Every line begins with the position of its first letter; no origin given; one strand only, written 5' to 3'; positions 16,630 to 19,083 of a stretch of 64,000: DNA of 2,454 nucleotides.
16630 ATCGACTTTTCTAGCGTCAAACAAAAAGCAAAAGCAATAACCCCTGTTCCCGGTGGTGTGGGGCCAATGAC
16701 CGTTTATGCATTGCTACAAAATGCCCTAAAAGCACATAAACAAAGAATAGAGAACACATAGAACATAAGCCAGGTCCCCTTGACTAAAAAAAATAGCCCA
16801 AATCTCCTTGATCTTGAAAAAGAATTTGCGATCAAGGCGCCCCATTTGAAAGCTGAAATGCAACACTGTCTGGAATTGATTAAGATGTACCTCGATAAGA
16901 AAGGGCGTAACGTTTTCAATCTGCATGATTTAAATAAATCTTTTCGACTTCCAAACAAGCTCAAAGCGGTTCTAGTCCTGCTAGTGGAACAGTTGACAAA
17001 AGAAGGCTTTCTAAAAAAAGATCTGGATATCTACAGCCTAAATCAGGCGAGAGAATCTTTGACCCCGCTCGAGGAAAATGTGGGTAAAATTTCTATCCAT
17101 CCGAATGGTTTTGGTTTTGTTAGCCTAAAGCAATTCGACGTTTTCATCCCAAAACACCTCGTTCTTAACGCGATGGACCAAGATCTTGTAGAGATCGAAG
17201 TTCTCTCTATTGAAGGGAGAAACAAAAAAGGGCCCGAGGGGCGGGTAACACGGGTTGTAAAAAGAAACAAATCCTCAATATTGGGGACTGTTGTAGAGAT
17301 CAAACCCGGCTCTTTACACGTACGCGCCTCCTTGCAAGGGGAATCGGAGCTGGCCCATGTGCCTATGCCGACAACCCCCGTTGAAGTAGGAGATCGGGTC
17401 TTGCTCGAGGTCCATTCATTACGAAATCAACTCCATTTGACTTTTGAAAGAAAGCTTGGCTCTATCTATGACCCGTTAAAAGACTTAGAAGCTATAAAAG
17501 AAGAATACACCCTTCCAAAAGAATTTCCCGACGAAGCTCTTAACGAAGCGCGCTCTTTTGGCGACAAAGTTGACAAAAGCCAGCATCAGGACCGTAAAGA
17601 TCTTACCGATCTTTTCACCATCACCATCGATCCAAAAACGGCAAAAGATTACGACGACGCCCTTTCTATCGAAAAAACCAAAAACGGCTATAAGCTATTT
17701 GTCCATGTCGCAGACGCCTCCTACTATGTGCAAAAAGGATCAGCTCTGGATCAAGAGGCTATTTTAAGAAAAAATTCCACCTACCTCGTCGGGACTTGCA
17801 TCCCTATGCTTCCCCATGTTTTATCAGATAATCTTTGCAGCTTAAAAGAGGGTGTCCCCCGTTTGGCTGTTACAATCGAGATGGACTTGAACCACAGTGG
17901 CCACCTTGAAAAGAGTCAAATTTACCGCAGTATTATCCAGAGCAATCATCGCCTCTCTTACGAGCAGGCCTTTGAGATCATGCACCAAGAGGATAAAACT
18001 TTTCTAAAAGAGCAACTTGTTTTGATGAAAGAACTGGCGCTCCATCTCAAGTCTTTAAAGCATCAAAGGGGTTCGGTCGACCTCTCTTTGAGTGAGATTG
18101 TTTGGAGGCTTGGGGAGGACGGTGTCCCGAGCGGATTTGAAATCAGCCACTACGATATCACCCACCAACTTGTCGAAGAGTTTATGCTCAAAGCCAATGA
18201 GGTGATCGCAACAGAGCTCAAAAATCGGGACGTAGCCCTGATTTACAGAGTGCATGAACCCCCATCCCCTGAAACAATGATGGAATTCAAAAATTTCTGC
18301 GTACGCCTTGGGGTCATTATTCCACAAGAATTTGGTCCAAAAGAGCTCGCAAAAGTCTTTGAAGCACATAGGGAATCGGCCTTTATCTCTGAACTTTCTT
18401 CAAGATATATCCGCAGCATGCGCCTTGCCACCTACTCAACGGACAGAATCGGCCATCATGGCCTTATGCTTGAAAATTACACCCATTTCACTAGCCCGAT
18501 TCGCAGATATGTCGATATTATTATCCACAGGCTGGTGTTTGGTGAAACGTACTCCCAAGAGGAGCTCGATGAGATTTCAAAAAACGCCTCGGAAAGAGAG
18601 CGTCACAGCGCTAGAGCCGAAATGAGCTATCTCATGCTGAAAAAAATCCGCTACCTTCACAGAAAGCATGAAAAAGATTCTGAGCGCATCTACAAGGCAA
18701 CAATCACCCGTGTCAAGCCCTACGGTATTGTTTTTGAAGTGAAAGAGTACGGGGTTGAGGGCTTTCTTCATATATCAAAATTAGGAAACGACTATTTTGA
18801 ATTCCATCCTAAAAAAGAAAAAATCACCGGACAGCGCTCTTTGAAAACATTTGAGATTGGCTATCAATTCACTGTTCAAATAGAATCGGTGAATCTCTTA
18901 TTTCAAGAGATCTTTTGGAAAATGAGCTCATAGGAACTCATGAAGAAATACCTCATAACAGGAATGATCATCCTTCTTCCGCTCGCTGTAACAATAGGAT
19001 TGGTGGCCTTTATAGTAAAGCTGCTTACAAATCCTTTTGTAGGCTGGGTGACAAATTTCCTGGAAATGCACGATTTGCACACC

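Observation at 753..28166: Recurrent theme: three unrelated tandem duplications, each anchored on a gene 3' end or stop codon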

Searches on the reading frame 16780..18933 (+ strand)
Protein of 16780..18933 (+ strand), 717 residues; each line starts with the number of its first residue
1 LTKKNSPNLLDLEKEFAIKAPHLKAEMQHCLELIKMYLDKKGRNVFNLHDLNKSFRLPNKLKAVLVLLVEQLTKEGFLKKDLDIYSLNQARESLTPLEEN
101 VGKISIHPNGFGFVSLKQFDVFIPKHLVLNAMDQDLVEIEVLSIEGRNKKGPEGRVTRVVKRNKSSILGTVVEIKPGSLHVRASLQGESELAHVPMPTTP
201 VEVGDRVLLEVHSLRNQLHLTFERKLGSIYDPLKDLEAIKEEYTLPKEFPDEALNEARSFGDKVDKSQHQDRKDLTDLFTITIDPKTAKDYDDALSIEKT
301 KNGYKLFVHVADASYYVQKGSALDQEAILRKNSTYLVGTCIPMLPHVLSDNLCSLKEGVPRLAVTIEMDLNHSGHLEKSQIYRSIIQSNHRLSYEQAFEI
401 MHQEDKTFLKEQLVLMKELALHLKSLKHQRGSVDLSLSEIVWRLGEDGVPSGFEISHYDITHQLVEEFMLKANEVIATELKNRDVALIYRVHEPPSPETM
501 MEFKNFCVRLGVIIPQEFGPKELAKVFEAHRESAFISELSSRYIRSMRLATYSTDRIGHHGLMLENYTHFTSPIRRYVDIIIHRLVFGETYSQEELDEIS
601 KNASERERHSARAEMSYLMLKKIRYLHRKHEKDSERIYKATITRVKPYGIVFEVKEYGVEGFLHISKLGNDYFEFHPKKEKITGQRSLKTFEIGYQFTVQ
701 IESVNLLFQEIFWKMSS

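Call 32: find_related_loci(query=window:16780-18933:+, collection=metagenome_contigs, flank=10000)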
Query window:16780-18933:+ (717 aa) in metagenome_contigs; peptide patterns used: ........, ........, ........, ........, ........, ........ (x = any residue, [..] = any of these).
165 stretches matched a pattern; 10 encode a relative of the query (tblastn E <= 1e-3); 10 distinct loci.
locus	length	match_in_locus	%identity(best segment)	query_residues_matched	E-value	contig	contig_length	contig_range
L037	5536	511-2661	97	1-717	0e+0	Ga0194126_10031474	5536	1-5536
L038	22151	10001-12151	97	1-717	0e+0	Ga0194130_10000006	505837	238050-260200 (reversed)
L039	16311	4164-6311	84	1-716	0e+0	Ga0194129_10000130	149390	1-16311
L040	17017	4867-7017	81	1-717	0e+0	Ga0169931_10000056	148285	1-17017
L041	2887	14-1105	83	353-716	0e+0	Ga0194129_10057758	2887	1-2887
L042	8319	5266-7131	43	105-715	3e-142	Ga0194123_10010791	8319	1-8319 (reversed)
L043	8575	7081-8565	44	105-587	5e-118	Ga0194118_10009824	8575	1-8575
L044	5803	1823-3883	29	20-707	4e-77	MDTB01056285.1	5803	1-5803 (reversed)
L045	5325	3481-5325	30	93-684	7e-71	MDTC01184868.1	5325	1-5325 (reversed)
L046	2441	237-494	31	32-116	4e-5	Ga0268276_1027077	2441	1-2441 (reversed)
